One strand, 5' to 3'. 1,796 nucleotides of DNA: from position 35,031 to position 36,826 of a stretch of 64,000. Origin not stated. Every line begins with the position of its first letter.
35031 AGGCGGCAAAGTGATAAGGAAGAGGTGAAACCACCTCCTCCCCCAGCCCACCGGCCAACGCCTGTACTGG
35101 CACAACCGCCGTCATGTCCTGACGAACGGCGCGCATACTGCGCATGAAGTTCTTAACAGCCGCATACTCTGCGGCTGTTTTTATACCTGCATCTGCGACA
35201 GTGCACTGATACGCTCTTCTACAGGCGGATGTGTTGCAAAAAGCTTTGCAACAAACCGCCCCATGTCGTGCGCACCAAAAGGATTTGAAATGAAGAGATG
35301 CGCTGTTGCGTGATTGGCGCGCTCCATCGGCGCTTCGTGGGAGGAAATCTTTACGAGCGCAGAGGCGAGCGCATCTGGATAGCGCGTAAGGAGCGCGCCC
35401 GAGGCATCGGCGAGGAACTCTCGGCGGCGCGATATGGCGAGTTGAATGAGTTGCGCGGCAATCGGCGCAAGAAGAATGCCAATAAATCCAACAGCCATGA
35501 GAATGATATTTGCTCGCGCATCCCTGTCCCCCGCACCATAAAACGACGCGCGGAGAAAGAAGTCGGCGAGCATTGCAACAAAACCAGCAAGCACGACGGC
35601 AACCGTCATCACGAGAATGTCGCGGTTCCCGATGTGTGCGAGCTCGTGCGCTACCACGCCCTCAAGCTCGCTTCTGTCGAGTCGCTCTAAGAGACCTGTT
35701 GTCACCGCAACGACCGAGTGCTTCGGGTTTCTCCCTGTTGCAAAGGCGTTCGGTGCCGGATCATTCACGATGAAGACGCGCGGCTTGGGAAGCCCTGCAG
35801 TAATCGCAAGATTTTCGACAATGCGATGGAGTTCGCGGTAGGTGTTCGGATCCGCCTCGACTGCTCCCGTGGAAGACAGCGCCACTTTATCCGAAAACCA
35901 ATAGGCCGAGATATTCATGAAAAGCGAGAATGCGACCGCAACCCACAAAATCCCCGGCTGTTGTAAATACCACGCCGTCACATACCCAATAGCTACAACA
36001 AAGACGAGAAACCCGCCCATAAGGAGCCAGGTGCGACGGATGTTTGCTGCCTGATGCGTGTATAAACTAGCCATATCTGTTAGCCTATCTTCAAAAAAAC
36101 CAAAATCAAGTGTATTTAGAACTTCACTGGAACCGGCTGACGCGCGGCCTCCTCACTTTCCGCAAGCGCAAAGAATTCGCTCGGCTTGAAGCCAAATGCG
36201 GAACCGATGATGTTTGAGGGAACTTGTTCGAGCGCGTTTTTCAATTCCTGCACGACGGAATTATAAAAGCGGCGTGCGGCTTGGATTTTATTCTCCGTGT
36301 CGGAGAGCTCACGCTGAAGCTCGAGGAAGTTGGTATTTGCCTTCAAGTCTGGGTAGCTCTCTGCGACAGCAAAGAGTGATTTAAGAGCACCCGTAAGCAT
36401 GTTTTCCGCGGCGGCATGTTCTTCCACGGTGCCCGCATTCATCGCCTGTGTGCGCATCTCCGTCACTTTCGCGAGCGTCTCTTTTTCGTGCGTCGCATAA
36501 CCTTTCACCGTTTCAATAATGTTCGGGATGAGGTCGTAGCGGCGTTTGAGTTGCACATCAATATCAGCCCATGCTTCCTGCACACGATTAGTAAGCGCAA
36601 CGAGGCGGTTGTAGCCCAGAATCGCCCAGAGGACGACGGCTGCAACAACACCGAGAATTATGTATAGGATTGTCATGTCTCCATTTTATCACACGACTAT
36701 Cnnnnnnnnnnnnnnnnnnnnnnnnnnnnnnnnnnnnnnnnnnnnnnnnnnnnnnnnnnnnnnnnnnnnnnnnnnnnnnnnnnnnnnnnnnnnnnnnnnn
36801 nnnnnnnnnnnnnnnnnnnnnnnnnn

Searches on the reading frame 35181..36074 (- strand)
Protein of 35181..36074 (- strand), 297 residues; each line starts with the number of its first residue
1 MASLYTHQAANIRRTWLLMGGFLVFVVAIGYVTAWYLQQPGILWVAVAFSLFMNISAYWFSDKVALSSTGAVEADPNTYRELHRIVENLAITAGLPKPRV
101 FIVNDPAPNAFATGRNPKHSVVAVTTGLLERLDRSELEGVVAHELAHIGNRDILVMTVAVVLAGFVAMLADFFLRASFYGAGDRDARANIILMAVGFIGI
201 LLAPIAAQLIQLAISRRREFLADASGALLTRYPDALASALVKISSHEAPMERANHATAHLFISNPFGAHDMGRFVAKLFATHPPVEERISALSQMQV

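Call 7: search_protein_families(library=pfam, proteins=[window:35181-36074:-], max_evalue=0.01)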
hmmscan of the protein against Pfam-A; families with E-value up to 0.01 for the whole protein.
window:35181-36074:- (297 aa): 2 families
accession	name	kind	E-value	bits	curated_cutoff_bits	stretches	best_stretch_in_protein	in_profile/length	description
PF01435.24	Peptidase_M48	-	5.7e-36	124.5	20.3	1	78-295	3-185/186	Peptidase family M48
PF05569.17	Peptidase_M56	-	0.00019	21.1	31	1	42-162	104-218/296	BlaR1 peptidase M56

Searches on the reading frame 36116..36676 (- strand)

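Call 7: search_protein_families(library=pfam, proteins=[window:36116-36676:-], max_evalue=0.01)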
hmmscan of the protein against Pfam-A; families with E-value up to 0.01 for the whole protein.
window:36116-36676:- (186 aa): 1 family
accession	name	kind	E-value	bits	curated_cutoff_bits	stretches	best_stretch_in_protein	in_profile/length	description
PF04011.17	LemA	-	2.8e-59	199.7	26.2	1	35-186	1-149/149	LemA family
